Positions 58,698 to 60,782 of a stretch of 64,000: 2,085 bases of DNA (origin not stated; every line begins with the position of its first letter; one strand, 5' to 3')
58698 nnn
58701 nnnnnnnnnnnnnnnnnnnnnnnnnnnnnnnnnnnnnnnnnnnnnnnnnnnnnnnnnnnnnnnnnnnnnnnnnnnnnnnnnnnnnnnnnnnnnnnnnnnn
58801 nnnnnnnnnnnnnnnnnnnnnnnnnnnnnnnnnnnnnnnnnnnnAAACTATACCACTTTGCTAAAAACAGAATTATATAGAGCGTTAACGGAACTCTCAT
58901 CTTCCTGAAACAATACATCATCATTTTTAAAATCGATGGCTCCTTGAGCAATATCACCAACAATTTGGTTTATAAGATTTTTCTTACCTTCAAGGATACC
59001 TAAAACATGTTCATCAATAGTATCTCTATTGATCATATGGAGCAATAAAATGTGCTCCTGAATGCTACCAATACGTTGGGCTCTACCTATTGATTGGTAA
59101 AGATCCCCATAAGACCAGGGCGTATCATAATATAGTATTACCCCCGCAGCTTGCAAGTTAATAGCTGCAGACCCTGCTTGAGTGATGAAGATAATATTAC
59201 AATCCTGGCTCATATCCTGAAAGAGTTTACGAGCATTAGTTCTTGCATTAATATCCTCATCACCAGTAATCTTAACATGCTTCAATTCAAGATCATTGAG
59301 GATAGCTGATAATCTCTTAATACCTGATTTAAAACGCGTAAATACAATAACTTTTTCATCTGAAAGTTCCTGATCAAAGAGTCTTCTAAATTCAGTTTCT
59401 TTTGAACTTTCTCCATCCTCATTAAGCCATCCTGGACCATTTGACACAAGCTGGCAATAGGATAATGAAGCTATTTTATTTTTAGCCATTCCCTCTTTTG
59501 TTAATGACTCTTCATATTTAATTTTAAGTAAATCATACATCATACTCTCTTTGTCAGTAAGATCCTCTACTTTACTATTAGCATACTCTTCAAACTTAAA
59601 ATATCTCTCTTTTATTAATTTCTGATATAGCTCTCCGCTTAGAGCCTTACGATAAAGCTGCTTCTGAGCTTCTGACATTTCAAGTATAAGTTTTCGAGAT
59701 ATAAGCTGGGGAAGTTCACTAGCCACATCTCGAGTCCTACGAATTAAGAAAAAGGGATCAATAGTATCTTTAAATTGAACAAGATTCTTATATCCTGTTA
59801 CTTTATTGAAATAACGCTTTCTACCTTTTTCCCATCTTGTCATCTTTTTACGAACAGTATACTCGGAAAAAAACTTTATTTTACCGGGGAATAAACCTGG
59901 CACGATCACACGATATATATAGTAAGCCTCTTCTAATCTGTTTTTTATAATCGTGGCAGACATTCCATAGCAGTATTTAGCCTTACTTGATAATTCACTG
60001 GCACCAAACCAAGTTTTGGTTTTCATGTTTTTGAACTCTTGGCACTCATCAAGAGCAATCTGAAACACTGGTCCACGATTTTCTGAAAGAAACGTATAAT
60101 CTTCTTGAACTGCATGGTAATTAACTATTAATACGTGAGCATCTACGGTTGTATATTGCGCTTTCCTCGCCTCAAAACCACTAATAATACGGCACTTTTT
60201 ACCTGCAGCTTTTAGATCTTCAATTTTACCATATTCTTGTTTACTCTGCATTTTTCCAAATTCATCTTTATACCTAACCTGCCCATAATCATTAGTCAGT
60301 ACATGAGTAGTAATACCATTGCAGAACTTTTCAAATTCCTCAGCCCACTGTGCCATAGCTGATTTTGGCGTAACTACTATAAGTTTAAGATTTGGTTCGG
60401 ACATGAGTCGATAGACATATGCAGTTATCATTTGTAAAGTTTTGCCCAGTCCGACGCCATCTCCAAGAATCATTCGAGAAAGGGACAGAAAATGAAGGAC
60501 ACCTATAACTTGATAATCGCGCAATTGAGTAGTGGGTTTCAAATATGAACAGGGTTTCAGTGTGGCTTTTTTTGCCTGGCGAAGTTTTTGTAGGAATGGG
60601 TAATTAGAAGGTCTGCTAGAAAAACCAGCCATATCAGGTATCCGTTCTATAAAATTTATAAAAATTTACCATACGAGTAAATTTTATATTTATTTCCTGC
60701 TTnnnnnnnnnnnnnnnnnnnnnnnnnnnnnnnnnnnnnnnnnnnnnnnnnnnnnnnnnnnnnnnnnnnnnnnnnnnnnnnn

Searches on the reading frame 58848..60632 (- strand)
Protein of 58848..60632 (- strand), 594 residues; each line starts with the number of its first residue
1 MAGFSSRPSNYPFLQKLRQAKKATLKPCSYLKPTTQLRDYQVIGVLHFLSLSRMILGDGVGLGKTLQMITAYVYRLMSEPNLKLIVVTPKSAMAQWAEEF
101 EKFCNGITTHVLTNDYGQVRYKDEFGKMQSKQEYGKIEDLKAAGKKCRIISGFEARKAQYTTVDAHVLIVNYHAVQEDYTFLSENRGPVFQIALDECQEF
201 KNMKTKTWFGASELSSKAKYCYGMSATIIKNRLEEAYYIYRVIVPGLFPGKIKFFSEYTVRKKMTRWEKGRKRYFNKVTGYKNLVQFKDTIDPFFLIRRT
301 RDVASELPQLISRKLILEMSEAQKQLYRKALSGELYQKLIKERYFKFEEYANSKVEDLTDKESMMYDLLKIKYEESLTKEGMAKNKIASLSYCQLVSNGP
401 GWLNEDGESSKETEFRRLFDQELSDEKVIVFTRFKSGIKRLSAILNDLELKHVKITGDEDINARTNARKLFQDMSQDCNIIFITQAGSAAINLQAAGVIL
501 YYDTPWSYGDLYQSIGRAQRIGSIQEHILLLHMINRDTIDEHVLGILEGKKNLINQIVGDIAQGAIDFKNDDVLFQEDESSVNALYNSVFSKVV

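Call 3: search_protein_families(library=pfam, proteins=[window:58848-60632:-], max_evalue=0.01)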
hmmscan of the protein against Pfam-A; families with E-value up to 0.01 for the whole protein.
window:58848-60632:- (594 aa): 4 families
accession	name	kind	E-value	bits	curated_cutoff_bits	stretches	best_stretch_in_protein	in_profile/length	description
PF00176.29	SNF2-rel_dom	-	2.1e-31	109.6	24.9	1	40-339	1-253/290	SNF2-related domain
PF00271.37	Helicase_C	-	1.3e-15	58.1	23.5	1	416-522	7-110/110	Helicase conserved C-terminal domain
PF00270.35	DEAD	-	8.4e-08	32.6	26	1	47-231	10-163/167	DEAD/DEAH box helicase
PF04851.21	ResIII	-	0.00015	22.2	22.5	1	52-228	24-162/164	Type III restriction enzyme, res subunit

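Call 15: find_related_loci(query=window:58848-60632:-, collection=viral_contigs, flank=6000)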
Query window:58848-60632:- (594 aa) in viral_contigs; peptide patterns used: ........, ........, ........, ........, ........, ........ (x = any residue, [..] = any of these).
1 stretches matched a pattern; 1 encode a relative of the query (tblastn E <= 1e-3); 1 distinct loci.
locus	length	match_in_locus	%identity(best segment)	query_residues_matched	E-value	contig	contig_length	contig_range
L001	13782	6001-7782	100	1-594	0e+0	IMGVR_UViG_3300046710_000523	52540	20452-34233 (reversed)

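Call 43: find_homologous_proteins(query=window:58848-60632:-, max_evalue=1e-30)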
Query window:58848-60632:- (594 aa): 621 proteins with E <= 1e-30 among 8000 candidates; the best 120 are listed.
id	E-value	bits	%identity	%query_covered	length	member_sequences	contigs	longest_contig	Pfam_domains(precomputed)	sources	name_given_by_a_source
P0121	0.0e+0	1336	100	100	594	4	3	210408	PF00270.36,PF00176.30,PF00271.38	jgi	jgi:SNF2 family DNA or RNA helicase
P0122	0.0e+0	1231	92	100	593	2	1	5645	PF00270.36,PF00176.30,PF00271.38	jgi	jgi:SNF2 family DNA or RNA helicase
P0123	0.0e+0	1126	87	99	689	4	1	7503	PF00176.30,PF00271.38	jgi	jgi:SNF2 family DNA or RNA helicase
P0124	0.0e+0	1109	82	100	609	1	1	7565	PF00176.30,PF00271.38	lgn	-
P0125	0.0e+0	1103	82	99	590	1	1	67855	PF00176.30,PF00271.38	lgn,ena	-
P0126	0.0e+0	1101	81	100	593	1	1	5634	PF00176.30,PF00271.38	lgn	-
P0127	0.0e+0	1080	80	100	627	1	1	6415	PF00176.30,PF00271.38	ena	-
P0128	0.0e+0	1068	77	71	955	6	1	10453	PF00176.30,PF03161.19,PF00271.38,PF14890.12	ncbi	-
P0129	0.0e+0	1038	76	100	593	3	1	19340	PF00270.36,PF00176.30,PF00271.38,PF04851.22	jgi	-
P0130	2.0e-293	992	74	100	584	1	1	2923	PF00270.36,PF00176.30,PF00271.38,PF04851.22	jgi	jgi:SNF2 family DNA or RNA helicase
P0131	1.1e-284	963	72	100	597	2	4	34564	PF00176.30,PF00271.38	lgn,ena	-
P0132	2.0e-257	873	73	90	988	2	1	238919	PF00176.30,PF14528.12,PF00271.38,PF14890.12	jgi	jgi:hypothetical protein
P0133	1.4e-246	838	64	99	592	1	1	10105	PF00176.30,PF00271.38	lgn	-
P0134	2.2e-246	837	65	97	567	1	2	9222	PF00270.36,PF00176.30,PF00271.38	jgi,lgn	jgi:SNF2 family DNA or RNA helicase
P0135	2.2e-246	837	63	99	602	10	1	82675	PF00176.30,PF00271.38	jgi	-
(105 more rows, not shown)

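Call 44: find_encoding_contigs(protein=P0122, flank=3500, max_places=3)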
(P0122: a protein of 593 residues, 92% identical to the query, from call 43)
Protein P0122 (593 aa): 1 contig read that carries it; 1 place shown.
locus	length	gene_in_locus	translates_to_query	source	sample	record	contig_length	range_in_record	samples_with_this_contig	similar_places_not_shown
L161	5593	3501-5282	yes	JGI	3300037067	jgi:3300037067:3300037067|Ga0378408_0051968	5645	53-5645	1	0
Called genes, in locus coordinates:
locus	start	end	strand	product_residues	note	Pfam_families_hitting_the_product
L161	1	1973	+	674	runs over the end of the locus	?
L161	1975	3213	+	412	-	-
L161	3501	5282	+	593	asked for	PF00270:DEAD (faint), PF00176:SNF2-rel_dom, PF00271:Helicase_C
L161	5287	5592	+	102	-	?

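Call 45: find_encoding_contigs(protein=P0125, flank=3500, max_places=3)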
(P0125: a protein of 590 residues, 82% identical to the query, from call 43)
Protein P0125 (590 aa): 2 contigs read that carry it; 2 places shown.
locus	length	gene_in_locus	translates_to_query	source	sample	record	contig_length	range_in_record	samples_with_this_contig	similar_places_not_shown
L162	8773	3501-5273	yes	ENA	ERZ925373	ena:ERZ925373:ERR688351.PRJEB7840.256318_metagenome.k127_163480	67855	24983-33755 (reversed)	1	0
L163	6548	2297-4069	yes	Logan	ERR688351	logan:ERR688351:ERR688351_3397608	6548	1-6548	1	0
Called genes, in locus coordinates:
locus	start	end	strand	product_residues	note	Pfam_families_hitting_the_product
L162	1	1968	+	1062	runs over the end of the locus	-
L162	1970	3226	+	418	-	-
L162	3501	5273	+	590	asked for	PF00176:SNF2-rel_dom, PF00271:Helicase_C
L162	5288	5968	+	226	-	-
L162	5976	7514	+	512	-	PF03796:DnaB_C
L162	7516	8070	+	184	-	PF01807:Zn_ribbon_DnaG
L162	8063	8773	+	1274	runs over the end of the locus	PF01612:DNA_pol_A_exo1, PF00476:DNA_pol_A, PF14528:LAGLIDADG_3 (faint), PF00476:DNA_pol_A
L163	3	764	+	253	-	?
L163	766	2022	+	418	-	-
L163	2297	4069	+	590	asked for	PF00176:SNF2-rel_dom, PF00271:Helicase_C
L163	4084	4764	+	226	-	-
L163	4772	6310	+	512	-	PF03796:DnaB_C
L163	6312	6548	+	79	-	?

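Call 46: find_encoding_contigs(protein=P0123, flank=3500, max_places=3)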
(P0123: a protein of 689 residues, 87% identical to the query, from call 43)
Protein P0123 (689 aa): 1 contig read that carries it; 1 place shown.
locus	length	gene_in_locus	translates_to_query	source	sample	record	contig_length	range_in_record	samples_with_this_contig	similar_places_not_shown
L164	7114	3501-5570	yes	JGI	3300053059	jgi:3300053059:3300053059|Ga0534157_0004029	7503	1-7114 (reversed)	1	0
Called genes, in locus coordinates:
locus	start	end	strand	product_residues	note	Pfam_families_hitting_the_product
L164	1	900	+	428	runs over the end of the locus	?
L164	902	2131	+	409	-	-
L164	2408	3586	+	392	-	PF14528:LAGLIDADG_3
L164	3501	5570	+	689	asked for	PF00176:SNF2-rel_dom, PF00271:Helicase_C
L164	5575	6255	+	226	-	-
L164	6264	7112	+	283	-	?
